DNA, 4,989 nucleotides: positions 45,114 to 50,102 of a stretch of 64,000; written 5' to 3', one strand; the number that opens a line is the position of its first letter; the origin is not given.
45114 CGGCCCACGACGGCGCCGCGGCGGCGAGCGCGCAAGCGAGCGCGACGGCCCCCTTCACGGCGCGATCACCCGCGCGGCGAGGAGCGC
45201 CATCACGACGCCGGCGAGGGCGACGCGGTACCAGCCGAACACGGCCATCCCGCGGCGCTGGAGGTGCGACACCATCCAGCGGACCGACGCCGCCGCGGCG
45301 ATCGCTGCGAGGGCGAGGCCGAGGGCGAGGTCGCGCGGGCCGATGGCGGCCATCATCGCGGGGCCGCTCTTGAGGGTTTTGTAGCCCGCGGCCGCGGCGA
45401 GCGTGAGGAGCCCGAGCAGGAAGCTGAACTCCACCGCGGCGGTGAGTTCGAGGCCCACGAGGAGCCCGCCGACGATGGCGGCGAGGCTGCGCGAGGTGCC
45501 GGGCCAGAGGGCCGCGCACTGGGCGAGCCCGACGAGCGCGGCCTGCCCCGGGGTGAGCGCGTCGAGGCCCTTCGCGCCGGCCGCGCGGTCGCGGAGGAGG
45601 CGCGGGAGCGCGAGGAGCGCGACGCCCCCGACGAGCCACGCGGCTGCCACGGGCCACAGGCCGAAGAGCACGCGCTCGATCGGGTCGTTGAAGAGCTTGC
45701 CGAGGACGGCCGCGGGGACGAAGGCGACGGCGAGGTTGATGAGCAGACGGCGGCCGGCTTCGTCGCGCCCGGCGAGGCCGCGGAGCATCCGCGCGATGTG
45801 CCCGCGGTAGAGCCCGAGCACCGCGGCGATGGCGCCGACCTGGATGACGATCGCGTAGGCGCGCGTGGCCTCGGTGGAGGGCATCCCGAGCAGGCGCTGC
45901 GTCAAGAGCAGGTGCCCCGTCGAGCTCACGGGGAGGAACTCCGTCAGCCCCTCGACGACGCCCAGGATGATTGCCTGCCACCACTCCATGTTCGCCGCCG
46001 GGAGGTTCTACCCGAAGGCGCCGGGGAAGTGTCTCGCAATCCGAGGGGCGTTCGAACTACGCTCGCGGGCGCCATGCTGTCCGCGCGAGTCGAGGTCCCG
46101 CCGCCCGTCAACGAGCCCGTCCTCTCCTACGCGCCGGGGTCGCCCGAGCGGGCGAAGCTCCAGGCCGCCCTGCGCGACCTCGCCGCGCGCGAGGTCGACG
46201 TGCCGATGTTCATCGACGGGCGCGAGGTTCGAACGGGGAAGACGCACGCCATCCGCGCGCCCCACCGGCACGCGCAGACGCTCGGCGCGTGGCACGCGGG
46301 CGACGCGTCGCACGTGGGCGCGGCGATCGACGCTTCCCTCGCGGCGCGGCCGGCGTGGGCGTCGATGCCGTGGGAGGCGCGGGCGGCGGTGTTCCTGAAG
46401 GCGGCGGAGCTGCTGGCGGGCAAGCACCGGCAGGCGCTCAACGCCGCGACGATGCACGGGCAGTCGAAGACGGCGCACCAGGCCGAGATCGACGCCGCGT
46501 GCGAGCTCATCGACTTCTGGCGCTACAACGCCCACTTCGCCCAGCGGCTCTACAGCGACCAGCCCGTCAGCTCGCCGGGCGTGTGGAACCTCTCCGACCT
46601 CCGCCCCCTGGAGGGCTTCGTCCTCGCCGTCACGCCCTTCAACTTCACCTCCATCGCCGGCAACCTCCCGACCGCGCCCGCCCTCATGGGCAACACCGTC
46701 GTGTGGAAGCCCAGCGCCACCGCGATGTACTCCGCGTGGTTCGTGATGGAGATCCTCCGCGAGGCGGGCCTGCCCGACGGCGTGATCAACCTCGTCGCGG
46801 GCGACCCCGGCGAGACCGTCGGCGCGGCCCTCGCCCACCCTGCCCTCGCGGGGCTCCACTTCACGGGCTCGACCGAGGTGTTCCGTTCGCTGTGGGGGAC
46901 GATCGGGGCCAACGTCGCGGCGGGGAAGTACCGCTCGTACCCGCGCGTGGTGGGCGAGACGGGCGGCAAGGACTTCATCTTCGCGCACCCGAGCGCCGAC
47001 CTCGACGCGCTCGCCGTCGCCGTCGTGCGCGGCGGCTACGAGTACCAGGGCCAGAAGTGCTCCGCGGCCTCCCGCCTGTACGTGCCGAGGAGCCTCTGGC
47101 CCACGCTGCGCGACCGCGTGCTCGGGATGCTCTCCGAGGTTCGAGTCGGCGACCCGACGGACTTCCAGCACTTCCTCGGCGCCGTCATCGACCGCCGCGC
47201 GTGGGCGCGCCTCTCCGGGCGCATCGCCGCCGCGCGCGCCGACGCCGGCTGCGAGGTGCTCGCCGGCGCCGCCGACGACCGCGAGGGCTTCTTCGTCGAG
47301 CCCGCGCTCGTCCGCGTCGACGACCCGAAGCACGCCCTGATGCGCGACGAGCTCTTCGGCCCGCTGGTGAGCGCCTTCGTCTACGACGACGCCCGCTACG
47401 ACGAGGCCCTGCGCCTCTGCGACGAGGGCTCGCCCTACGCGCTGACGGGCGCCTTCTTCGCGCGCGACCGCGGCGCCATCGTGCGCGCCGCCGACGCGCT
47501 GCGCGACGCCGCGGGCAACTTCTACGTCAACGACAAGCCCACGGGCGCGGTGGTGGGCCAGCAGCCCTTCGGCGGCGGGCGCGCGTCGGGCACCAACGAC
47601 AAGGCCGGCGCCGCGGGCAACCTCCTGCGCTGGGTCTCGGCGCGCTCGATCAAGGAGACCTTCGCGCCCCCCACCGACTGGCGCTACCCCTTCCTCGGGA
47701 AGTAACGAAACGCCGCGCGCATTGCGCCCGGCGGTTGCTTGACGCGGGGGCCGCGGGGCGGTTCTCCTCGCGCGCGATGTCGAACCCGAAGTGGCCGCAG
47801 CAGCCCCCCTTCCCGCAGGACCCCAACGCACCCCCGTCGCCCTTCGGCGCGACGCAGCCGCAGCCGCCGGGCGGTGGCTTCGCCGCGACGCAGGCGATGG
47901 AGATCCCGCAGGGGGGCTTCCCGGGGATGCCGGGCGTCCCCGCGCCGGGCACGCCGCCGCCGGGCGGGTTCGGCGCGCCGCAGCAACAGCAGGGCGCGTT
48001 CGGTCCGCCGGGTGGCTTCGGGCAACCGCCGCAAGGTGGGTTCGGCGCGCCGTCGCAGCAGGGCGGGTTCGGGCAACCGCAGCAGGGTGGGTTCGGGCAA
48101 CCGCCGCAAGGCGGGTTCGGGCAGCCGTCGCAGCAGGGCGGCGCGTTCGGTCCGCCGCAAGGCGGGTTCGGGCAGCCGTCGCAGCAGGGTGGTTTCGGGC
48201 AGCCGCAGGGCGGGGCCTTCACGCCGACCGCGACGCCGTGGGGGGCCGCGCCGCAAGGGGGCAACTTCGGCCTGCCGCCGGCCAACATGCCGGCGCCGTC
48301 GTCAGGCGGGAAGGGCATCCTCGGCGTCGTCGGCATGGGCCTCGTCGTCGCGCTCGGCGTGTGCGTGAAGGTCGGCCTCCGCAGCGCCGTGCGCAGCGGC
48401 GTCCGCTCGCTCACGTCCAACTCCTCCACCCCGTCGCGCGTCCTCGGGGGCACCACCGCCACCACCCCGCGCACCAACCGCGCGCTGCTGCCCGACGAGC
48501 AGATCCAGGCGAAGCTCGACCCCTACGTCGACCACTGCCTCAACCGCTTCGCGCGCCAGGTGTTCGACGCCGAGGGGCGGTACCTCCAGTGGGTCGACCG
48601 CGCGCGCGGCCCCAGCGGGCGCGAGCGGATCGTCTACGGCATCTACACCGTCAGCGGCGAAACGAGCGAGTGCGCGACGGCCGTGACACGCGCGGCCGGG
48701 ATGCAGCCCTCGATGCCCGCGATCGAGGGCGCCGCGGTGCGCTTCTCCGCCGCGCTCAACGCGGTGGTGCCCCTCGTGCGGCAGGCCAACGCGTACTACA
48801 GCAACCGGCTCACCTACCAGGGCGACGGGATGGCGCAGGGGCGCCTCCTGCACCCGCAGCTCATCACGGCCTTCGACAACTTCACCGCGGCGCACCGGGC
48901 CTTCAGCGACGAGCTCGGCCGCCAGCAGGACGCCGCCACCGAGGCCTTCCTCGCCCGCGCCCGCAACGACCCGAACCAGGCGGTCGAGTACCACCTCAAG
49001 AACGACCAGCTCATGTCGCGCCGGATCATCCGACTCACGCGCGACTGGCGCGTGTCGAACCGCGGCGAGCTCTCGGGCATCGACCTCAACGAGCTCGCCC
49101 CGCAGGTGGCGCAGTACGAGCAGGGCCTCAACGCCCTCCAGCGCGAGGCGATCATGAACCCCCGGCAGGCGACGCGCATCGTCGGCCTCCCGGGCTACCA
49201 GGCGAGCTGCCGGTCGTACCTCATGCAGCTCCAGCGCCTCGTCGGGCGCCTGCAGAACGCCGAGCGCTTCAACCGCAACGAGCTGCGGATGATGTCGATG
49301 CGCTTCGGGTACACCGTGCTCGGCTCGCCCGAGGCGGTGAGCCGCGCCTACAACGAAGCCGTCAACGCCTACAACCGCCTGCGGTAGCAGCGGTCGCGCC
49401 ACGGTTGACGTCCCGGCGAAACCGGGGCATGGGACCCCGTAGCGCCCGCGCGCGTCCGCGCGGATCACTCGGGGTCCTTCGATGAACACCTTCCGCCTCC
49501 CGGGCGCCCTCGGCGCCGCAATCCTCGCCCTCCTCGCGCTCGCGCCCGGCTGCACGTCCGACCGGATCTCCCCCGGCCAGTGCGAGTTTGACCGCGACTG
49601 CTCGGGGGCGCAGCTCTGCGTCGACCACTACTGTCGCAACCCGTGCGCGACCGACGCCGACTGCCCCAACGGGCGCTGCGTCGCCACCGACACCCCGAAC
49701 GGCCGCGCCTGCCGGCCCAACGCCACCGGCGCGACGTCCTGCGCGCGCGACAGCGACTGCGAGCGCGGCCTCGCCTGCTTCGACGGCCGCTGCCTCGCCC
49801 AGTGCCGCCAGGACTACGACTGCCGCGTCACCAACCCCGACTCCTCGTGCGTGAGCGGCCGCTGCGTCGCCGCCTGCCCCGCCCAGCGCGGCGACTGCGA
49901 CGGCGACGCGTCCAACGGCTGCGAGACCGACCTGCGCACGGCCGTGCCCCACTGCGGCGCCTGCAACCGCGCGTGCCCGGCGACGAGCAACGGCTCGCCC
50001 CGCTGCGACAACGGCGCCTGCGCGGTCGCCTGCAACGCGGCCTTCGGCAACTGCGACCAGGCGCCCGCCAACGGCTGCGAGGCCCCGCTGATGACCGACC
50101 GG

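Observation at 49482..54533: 1683-aa lipoprotein made of about two dozen tandem 40-aa Cys-rich modules (on the order of 200 Cys) plus two PPC-like terminal domains; same module family as the sigma-linked lipoproteins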

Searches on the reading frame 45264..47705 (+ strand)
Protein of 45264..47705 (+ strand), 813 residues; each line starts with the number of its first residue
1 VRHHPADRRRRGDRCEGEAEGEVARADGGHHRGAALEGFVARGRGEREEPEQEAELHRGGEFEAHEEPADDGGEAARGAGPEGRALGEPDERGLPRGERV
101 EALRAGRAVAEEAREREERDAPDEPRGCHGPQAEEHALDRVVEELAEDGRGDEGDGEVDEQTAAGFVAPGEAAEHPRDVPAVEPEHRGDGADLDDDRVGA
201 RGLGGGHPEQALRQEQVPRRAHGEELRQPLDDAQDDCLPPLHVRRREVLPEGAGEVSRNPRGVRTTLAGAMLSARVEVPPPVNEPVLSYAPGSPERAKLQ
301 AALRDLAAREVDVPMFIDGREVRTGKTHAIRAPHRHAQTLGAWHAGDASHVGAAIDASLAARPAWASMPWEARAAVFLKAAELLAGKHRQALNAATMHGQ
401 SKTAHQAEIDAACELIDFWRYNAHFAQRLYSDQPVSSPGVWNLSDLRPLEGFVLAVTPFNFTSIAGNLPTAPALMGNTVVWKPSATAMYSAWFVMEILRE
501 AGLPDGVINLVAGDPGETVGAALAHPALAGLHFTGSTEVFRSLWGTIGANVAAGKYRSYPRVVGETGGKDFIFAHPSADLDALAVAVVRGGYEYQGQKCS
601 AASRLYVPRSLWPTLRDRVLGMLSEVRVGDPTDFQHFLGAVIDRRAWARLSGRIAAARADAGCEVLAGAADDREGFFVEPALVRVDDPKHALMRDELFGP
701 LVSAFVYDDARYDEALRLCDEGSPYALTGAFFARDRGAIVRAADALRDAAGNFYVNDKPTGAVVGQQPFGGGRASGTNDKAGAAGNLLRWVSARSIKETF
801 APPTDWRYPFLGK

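Call 11: search_protein_families(library=pfam, proteins=[window:45264-47705:+], max_evalue=0.01)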
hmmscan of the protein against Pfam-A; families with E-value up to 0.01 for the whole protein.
window:45264-47705:+ (813 aa): 1 family
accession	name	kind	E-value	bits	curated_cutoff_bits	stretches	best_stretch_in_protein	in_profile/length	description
PF00171.27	Aldedh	-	3.8e-94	316.3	23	1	326-785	7-451/461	Aldehyde dehydrogenase family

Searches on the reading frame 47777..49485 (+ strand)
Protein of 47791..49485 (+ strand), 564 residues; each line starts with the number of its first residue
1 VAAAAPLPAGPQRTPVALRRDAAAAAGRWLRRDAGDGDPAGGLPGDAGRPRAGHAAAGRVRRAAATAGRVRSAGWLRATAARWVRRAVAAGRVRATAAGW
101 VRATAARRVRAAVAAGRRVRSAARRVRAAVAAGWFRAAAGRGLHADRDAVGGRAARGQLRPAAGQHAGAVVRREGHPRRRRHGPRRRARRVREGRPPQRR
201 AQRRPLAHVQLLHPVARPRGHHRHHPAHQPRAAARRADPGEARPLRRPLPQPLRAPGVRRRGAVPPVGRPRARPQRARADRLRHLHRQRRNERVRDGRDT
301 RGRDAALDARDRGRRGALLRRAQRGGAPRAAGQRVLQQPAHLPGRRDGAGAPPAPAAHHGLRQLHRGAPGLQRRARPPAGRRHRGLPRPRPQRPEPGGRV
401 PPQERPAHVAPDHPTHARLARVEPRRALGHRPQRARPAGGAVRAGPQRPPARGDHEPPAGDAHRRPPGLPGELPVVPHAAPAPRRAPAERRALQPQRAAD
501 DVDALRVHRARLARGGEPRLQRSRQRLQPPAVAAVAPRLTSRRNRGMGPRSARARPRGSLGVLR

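Call 11: search_protein_families(library=pfam, proteins=[window:47791-49485:+], max_evalue=0.01)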
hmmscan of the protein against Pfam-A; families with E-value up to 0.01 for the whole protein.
window:47791-49485:+ (564 aa): 0 families

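Call 42: search_protein_families(library=pfam, proteins=[window:47777-49387:+], max_evalue=1)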
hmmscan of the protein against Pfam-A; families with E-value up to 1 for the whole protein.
window:47777-49387:+ (536 aa): 1 family
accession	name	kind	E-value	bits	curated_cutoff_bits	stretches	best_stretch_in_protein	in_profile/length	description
PF12889.12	DUF3829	-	5.4e-44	151.3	26.8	1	245-534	5-285/285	Protein of unknown function (DUF3829)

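Call 53: search_protein_families(library=ncbifam, proteins=[window:47777-49387:+], max_evalue=0.1)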
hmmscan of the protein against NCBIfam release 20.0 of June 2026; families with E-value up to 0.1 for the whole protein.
window:47777-49387:+ (536 aa): 0 families

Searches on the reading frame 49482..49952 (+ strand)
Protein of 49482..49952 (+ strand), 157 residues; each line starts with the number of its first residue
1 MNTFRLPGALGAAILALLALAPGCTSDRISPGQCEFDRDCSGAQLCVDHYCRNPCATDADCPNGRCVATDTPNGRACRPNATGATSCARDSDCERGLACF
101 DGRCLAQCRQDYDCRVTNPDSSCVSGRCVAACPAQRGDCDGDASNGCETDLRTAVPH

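Call 42: search_protein_families(library=pfam, proteins=[window:49482-49952:+], max_evalue=1)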
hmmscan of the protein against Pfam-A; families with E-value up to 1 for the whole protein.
window:49482-49952:+ (157 aa): 5 families
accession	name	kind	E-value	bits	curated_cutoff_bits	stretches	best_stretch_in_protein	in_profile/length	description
PF23416.1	DUF7107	-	3.4e-06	27.7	24.6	2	55-105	2-47/48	Domain of unknown function (DUF7107)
PF04706.18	Dickkopf_N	-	0.0013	19.4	25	2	55-104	2-50/51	Dickkopf N-terminal cysteine-rich region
PF01683.23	EB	-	0.055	14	24.3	0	31-52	19-40/52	EB module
PF00095.26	WAP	-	0.085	13.6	20.8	0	50-64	12-26/41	WAP-type (Whey Acidic Protein) 'four-disulfide core'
PF21164.2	Dumpy_DPY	-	0.2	12.1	27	2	87-104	4-21/24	Dumpy, DPY module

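Call 53: search_protein_families(library=ncbifam, proteins=[window:49482-49952:+], max_evalue=0.1)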
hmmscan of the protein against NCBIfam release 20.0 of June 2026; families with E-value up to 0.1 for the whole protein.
window:49482-49952:+ (157 aa): 1 family
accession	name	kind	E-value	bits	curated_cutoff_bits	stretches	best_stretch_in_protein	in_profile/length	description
TIGR04201.1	Myxo_Cys_RPT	repeat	0.018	15.2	25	1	51-66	2-17/22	Cys-rich repeat-containing protein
